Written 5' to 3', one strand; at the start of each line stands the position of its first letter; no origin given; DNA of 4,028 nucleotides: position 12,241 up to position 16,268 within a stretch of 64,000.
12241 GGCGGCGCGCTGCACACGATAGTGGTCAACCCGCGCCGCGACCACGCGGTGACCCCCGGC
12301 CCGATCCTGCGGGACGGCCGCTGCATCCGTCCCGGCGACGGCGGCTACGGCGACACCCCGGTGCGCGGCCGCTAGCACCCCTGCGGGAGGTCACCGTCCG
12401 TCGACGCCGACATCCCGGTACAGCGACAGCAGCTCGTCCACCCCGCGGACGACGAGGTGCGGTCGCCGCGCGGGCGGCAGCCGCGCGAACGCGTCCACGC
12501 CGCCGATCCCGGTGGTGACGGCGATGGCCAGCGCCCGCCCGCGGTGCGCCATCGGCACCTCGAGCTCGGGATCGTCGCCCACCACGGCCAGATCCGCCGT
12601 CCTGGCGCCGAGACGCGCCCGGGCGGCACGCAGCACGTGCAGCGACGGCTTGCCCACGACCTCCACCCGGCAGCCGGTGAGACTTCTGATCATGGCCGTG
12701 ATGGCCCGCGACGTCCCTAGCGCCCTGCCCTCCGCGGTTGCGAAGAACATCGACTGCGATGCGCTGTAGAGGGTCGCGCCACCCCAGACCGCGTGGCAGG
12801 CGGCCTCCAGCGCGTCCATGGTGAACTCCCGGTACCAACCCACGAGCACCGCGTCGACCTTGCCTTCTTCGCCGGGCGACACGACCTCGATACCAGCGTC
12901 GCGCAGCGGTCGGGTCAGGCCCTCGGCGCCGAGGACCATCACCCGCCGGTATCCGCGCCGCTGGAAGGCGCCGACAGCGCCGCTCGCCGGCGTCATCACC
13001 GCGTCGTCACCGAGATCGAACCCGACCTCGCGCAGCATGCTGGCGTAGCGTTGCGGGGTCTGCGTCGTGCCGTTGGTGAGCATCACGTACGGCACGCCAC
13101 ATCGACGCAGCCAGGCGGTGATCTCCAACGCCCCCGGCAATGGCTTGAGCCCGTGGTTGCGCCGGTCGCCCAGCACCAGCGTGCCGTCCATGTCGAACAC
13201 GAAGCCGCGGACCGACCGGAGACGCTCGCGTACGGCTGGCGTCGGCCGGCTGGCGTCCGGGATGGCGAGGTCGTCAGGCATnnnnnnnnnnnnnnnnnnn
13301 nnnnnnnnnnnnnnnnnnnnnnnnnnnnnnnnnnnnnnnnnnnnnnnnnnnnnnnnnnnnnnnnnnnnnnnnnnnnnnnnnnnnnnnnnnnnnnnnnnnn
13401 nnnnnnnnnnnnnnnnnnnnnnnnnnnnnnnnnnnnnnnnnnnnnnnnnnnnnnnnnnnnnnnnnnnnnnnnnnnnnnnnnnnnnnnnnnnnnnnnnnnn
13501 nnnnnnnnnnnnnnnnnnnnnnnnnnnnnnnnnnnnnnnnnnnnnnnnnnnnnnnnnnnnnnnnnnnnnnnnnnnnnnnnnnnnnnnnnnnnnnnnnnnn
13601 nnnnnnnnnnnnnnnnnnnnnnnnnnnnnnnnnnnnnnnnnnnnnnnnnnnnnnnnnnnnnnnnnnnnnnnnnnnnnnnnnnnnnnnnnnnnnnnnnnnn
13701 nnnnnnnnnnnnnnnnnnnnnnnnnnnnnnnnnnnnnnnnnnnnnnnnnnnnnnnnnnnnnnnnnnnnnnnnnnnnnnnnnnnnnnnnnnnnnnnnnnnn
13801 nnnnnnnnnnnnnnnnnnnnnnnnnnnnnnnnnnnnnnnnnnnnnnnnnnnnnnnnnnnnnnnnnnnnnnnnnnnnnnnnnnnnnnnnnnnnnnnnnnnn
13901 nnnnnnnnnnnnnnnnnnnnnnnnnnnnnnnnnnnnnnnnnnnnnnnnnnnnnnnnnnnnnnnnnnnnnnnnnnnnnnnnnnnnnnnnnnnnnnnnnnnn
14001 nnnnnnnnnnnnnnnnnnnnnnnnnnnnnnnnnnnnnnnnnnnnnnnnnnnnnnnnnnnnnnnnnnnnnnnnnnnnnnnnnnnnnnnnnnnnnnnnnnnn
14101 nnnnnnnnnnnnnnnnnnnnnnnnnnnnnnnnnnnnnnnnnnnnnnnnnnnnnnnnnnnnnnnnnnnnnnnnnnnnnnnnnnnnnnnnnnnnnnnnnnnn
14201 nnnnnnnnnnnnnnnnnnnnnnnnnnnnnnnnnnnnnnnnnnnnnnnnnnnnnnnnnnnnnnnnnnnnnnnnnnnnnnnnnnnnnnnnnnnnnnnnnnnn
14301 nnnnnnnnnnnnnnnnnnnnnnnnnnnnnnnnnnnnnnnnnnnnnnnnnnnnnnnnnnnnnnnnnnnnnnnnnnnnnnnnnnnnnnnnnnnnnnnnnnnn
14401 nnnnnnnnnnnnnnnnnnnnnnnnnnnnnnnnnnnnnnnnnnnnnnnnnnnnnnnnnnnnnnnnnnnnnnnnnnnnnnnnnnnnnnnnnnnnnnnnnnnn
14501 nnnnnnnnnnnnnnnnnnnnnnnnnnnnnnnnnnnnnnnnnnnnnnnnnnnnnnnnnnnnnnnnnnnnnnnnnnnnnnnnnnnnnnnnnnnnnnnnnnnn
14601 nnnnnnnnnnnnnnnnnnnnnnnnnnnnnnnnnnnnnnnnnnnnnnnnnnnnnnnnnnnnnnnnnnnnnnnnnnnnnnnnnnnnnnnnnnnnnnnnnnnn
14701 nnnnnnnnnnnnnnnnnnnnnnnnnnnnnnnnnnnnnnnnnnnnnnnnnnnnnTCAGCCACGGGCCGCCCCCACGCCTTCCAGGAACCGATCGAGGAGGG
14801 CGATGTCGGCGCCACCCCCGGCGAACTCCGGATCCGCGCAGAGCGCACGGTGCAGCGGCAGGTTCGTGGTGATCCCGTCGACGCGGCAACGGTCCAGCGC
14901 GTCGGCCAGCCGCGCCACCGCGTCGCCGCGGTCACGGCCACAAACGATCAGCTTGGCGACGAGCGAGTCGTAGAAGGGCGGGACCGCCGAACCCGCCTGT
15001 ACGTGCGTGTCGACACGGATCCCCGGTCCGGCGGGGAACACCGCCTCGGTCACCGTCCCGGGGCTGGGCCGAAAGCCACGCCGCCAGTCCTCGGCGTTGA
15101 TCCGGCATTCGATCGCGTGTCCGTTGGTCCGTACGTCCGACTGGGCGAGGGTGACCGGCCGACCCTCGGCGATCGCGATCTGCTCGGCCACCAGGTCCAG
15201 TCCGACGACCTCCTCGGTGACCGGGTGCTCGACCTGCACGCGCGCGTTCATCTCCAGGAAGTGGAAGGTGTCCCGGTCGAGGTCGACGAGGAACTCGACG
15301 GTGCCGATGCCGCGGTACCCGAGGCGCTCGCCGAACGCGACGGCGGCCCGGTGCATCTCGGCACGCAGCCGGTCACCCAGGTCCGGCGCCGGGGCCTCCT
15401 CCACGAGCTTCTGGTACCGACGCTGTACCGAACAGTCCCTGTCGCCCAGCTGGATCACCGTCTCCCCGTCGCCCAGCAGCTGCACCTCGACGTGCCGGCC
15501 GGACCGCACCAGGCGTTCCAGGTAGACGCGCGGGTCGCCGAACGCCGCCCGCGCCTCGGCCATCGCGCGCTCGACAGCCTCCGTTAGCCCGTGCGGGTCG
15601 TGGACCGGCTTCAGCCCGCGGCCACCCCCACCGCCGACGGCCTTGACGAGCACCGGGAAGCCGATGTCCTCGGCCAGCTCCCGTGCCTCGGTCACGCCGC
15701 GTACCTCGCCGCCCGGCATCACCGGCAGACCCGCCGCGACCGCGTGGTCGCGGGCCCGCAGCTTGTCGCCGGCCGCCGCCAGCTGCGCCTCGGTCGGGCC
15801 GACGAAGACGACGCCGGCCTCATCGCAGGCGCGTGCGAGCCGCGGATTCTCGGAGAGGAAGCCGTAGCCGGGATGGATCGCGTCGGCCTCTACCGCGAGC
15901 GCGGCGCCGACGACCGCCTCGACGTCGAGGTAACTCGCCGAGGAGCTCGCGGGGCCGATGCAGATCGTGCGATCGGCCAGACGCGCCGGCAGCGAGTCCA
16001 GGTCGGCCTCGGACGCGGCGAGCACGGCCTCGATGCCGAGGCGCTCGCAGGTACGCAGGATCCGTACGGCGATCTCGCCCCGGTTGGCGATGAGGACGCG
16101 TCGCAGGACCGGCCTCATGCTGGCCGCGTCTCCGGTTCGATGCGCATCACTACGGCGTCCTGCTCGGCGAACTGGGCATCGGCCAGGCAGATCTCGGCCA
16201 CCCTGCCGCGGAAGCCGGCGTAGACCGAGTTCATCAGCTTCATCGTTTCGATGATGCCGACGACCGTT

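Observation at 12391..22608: Operon coupling a split PEP-synthase-like phosphotransferase to a three-part biotin carboxylase, acetoacetate-CoA ligase and a HAD phosphatase: candidate undescribed carboxylation pathway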

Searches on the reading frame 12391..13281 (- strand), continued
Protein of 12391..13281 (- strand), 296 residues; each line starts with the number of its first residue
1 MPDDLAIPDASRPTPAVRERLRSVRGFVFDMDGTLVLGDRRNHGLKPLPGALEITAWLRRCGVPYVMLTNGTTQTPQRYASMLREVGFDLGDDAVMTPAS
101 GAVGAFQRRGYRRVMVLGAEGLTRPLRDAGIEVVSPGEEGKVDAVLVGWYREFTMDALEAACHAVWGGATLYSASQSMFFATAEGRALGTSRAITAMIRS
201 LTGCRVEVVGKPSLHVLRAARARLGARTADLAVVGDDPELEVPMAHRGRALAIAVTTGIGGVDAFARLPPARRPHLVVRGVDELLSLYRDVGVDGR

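Call 31: get_annotated_region(hit=H8, flank=10000)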
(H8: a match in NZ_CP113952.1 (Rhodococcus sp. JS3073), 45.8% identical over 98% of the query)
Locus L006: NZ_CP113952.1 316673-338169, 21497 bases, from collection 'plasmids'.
description: Rhodococcus sp. JS3073 plasmid unnamed, complete sequence
organism: Rhodococcus sp. JS3073 (NCBI taxid 3002901)
taxonomy: Bacteria; Actinomycetota; Actinomycetes; Mycobacteriales; Nocardiaceae; Rhodococcus; Rhodococcus sp. JS3073
host: -; source: culture,soil; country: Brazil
typing (MOB-suite, as given by PLSDB): non-mobilizable
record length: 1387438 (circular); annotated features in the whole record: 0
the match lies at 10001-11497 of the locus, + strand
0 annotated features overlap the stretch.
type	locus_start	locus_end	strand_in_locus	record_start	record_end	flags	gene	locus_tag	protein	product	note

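Call 32: get_annotated_region(hit=H14, flank=10000)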
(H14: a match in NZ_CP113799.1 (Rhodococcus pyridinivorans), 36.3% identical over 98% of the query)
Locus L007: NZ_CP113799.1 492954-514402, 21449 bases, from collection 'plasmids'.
description: Rhodococcus pyridinivorans strain P23 plasmid pA, complete sequence
organism: Rhodococcus pyridinivorans (NCBI taxid 103816)
taxonomy: Bacteria; Actinomycetota; Actinomycetes; Mycobacteriales; Nocardiaceae; Rhodococcus; Rhodococcus pyridinivorans
host: -; source: sediment; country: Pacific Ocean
typing (MOB-suite, as given by PLSDB): mobilizable; relaxase MOBP
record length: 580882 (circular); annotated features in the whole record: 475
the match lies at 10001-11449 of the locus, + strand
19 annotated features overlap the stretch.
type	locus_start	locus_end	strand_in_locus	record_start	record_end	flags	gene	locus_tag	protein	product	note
CDS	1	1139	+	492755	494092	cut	-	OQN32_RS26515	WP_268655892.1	FAD-dependent oxidoreductase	-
CDS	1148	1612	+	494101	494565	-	-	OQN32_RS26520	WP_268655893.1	flavodoxin domain-containing protein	-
CDS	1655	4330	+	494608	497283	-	-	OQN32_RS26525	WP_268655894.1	LuxR family transcriptional regulator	-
CDS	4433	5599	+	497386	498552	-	-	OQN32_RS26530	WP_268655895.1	LLM class flavin-dependent oxidoreductase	-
CDS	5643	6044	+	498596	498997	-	-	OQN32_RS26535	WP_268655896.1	nuclear transport factor 2 family protein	-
CDS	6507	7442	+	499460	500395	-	-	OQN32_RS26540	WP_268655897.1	cyclase family protein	-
CDS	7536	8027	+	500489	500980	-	-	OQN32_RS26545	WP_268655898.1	flavin reductase family protein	-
CDS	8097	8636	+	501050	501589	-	-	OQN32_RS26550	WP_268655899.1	biotin/lipoyl-containing protein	-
CDS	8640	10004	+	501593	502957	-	-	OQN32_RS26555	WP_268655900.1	acetyl-CoA carboxylase biotin carboxylase subunit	-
CDS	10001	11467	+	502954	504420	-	-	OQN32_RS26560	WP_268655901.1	carboxyltransferase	-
CDS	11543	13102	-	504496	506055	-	-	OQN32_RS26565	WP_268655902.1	AMP-binding protein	-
CDS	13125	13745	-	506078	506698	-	-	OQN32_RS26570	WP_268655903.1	TetR/AcrR family transcriptional regulator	-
CDS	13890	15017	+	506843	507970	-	-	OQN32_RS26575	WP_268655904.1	acyl-CoA dehydrogenase family protein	-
CDS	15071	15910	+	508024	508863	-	-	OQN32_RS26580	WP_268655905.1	acyl-CoA dehydrogenase family protein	-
CDS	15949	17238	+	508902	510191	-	-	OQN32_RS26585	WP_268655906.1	MFS transporter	GO:0055085 - transmembrane transport [Evidence IEA]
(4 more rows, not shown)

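Call 33: get_annotated_region(hit=H7, flank=10000)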
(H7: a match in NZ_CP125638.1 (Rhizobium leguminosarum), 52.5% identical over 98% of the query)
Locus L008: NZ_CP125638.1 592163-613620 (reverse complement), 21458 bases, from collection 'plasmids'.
description: Rhizobium leguminosarum strain BT01 plasmid pRlBT01c, complete sequence
organism: Rhizobium leguminosarum (NCBI taxid 384)
taxonomy: Bacteria; Pseudomonadota; Alphaproteobacteria; Hyphomicrobiales; Rhizobiaceae; Rhizobium; Rhizobium leguminosarum
host: -; source: Phaseolus vulgaris,Pure culture; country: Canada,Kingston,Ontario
typing (MOB-suite, as given by PLSDB): mobilizable; relaxase MOBQ
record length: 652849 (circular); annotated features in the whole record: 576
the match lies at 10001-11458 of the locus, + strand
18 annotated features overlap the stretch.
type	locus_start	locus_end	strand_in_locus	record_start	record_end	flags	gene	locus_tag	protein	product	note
CDS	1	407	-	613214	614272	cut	-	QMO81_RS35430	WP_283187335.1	ABC transporter substrate-binding protein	-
CDS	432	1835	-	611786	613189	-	-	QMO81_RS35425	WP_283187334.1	sigma 54-interacting transcriptional regulator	GO:0006355 - regulation of DNA-templated transcription [Evidence IEA]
CDS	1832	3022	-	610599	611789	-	-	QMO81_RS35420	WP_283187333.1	PAS domain-containing protein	-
CDS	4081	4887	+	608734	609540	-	-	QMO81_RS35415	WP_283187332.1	helix-turn-helix domain-containing protein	GO:0006355 - regulation of DNA-templated transcription [Evidence IEA]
CDS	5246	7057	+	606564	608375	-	-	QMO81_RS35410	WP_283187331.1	PEP-utilizing enzyme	GO:0016310 - phosphorylation [Evidence IEA]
CDS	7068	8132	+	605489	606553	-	-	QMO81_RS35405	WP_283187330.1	PEP/pyruvate-binding domain-containing protein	-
CDS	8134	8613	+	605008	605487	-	-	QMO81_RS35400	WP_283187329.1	biotin/lipoyl-containing protein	-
CDS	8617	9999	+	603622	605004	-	-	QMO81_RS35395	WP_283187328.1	acetyl-CoA carboxylase biotin carboxylase subunit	-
CDS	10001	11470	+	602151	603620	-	-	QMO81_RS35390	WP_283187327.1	hypothetical protein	-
CDS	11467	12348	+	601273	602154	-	-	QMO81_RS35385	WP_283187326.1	HAD family hydrolase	-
CDS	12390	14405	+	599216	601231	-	-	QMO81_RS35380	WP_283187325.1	acetoacetate--CoA ligase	GO:0019287 - isopentenyl diphosphate biosynthetic process, mevalonate pathway [Evidence IEA]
CDS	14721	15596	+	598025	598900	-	-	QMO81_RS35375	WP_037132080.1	amidohydrolase family protein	-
CDS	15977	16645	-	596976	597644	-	-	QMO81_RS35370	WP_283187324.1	TetR/AcrR family transcriptional regulator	-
CDS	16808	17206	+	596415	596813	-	-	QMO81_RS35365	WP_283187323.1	hypothetical protein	-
CDS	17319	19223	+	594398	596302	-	-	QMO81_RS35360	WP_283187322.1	ABC transporter substrate-binding protein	-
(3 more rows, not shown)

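Call 40: find_related_loci(query=A1, collection=genome_contigs, flank=10000)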
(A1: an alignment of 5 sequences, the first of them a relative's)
Query A1 (495 aa) in genome_contigs; peptide patterns used: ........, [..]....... (x = any residue, [..] = any of these).
600 stretches matched a pattern (row limit reached: there are more); 587 encode a relative of the query (tblastn E <= 1e-3); the best 80 are kept; 80 distinct loci.
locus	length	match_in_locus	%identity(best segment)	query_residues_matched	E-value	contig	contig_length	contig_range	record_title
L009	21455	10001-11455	80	1-485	0e+0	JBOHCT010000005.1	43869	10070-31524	MAG: Streptosporangiaceae bacterium isolate SE1495_metabat2.bin.7 NODE_10_length_43869_cov_1.452060, whole genome shotgu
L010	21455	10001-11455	79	1-485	0e+0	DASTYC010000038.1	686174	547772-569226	MAG TPA_asm: Streptosporangiaceae bacterium isolate SMAG_U2431 k141_1114101, whole genome shotgun sequence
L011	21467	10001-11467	76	1-489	0e+0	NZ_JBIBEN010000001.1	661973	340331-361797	Streptomyces sp. NPDC012510 NPDC012510_191_E2.ctg-0001, whole genome shotgun sequence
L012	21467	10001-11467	76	1-489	0e+0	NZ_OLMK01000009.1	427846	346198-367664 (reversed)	Streptomyces sp. MA5143a isolate 5143a, whole genome shotgun sequence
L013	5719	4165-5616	76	1-485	0e+0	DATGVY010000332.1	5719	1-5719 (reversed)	MAG TPA_asm: Streptosporangiaceae bacterium isolate SMAG_U10568 k141_913877, whole genome shotgun sequence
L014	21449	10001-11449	76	1-483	0e+0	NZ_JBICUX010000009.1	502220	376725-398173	Streptomyces sp. NPDC048751 NPDC048751_45_G7.ctg-0009, whole genome shotgun sequence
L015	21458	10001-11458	75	1-486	0e+0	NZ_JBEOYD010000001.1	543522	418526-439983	Streptomyces sp. NPDC001980 NPDC001980_269_F12.ctg-0001, whole genome shotgun sequence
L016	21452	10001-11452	75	1-484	0e+0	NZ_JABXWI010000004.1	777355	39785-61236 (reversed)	Streptomyces caniscabiei strain NE06-02D NODE_4_length_777355_cov_23.477659, whole genome shotgun sequence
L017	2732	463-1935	71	1-491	0e+0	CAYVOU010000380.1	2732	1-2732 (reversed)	MAG TPA_asm: uncultured Gammaproteobacteria bacterium isolate binchicken_co224_255 genome assembly, contig: NODE_54291_l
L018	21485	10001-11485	68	1-495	0e+0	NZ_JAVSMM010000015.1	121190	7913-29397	MAG: Aromatoleum sp. isolate NRBC_bin_1 Aromatoleum_NRBC_Contig_15, whole genome shotgun sequence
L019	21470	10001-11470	72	1-492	0e+0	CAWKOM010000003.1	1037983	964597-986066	MAG: uncultured Acidobacteriota bacterium isolate MFD04570.bin.1.109 genome assembly, contig: contig_103874, whole genom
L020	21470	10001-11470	72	1-492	0e+0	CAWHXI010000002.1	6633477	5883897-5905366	MAG: uncultured Acidobacteriota bacterium isolate MFD00731.bin.1.159 genome assembly, contig: contig_8013, whole genome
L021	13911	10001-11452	74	1-484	0e+0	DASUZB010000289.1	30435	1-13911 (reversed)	MAG TPA_asm: Actinomycetes bacterium isolate SMAG_U1911 k141_775178, whole genome shotgun sequence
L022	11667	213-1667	74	1-486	0e+0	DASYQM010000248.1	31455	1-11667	MAG TPA_asm: Streptosporangiaceae bacterium isolate SMAG_U4485 k141_1650703, whole genome shotgun sequence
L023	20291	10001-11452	70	1-484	0e+0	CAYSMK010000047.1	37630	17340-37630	MAG TPA_asm: uncultured Geobacter sp. isolate binchicken_co269_58 genome assembly, contig: NODE_920_length_37630_cov_296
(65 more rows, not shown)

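Call 56: search_solved_structures(query=P0004, max_evalue=1e-20, show_alignments=1)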
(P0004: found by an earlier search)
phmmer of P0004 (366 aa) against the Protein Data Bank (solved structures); distinct sequences matched with E-value up to 1e-20: 8.
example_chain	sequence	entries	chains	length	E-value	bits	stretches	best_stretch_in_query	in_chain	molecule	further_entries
9goj_A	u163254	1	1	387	1.5e-73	251.2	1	12-343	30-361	Phosphoenolpyruvate synthase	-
9dae_A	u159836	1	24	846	5.6e-66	226.3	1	10-348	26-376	Phosphoenolpyruvate synthase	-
8a8e_A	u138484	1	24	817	2e-62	214.6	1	74-337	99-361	Phosphoenolpyruvate synthase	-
5hv6_A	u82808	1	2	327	3.7e-52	180.9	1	4-335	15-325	Phosphoenolpyruvate synthase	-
5hv1_A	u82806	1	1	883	2.9e-51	177.9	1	4-336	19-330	Phosphoenolpyruvate synthase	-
5hv2_A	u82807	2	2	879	3.2e-51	177.8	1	10-336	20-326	Phosphoenolpyruvate synthase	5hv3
5fbs_A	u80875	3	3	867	3.4e-51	177.7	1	10-336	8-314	Phosphoenolpyruvate synthase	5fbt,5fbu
2ols_A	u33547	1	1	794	1.1e-47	166.2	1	14-342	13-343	Phosphoenolpyruvate synthase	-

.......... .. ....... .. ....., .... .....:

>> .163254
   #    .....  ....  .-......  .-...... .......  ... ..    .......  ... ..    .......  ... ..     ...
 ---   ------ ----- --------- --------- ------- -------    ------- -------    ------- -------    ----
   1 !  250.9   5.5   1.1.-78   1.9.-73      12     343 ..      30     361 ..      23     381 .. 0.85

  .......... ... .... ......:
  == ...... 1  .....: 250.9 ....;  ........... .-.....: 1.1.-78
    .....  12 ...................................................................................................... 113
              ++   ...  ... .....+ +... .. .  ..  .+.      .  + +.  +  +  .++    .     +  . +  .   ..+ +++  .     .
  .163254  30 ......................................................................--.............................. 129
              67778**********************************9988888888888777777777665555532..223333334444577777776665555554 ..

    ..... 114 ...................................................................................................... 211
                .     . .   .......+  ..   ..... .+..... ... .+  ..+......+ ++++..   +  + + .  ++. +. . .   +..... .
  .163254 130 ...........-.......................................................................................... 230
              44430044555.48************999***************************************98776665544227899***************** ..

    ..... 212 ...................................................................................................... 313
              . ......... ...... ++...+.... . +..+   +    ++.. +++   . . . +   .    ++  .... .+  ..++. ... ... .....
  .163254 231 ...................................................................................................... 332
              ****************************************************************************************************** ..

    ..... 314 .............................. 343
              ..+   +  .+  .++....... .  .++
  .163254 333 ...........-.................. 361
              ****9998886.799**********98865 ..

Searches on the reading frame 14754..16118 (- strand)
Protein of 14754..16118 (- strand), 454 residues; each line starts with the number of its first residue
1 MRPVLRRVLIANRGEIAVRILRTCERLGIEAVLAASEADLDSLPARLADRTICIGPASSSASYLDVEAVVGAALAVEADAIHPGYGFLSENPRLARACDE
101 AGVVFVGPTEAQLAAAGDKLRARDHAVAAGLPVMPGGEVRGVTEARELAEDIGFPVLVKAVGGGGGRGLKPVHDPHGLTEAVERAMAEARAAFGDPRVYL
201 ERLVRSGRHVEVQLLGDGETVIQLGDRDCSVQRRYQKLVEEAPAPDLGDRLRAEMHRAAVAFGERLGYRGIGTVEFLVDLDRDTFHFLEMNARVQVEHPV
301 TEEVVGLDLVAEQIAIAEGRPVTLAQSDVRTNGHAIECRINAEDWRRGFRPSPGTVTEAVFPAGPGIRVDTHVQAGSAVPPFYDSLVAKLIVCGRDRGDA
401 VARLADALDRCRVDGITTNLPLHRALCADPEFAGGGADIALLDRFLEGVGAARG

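Call 4: search_protein_families(library=pfam, proteins=[window:14754-16118:-], max_evalue=0.001)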
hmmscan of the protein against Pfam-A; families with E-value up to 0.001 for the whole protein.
window:14754-16118:- (454 aa): 5 families
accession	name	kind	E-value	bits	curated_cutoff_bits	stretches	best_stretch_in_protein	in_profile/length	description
PF02786.22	CPSase_L_D2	-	1.3e-60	204.9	19.8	1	118-322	1-208/211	Carbamoyl-phosphate synthase L chain, ATP binding domain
PF00289.28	Biotin_carb_N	-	2e-41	141.3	25.5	1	5-112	2-109/110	Biotin carboxylase, N-terminal domain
PF02785.25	Biotin_carb_C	-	5.8e-36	123.3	32.4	1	337-443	1-107/108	Biotin carboxylase C-terminal domain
PF07478.18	Dala_Dala_lig_C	-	1.4e-07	31.6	24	1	145-292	28-174/204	D-ala D-ala ligase C-terminus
PF02222.28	ATP-grasp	-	5.4e-06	26.6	27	1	128-293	5-162/179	ATP-grasp domain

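Call 5: search_protein_families(library=ncbifam, proteins=[window:14754-16118:-], max_evalue=0.001)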
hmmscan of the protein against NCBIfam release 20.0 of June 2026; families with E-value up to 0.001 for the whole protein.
window:14754-16118:- (454 aa): 30 families (the best 25 are shown)
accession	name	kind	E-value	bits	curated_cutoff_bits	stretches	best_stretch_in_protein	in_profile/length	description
NF006367.0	PRK08591.1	subfamily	1.8e-173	577.4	597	1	5-445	2-444/451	acetyl-CoA carboxylase biotin carboxylase subunit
NF009471.0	PRK12833.1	equivalog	2.9e-173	576.7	686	1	4-447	4-449/467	acetyl-CoA carboxylase biotin carboxylase subunit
TIGR00514.1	accC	equivalog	3.4e-162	540.3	626.5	1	6-445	3-444/449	acetyl-CoA carboxylase biotin carboxylase subunit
NF009554.0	PRK12999.1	equivalog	1.7e-156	522.9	965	1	5-443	5-453/1147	pyruvate carboxylase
NF006406.0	PRK08654.1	equivalog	1.7e-156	521.6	739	1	5-438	2-436/499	acetyl-CoA carboxylase biotin carboxylase subunit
NF004085.0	PRK05586.1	equivalog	8.7e-152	506.1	723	1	5-444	2-443/448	acetyl-CoA carboxylase biotin carboxylase subunit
TIGR02712.1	urea_carbox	equivalog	2.2e-150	502.6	1303.85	1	7-445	3-442/1201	urea carboxylase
NF006286.0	PRK08462.1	equivalog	5.5e-139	463.8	740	1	5-440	4-439/445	acetyl-CoA carboxylase biotin carboxylase subunit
NF005525.0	PRK07178.1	equivalog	4e-138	461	768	1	5-447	2-444/471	acetyl-CoA carboxylase biotin carboxylase subunit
NF006287.0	PRK08463.1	equivalog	2.5e-131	438.8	775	1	5-445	2-444/479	acetyl-CoA carboxylase subunit A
TIGR01235.1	pyruv_carbox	equivalog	1.5e-127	426.7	1114.45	1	7-443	1-449/1143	pyruvate carboxylase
NF004680.0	PRK06019.1-6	equivalog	1.1e-11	44.1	327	1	100-278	99-271/405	5-(carboxyamino)imidazole ribonucleotide synthase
TIGR01369.1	CPSaseII_lrg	equivalog_domain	4.1e-11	41.3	1027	1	93-326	644-873/1052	carbamoyl-phosphate synthase (glutamine-hydrolyzing) large subunit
NF003671.0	PRK05294.1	equivalog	7.7e-11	40.3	599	1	93-321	641-865/1058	carbamoyl-phosphate synthase large subunit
TIGR01205.1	D_ala_D_alaTIGR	subfamily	7e-10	38.4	245.65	1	100-292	88-285/318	D-alanine--D-alanine ligase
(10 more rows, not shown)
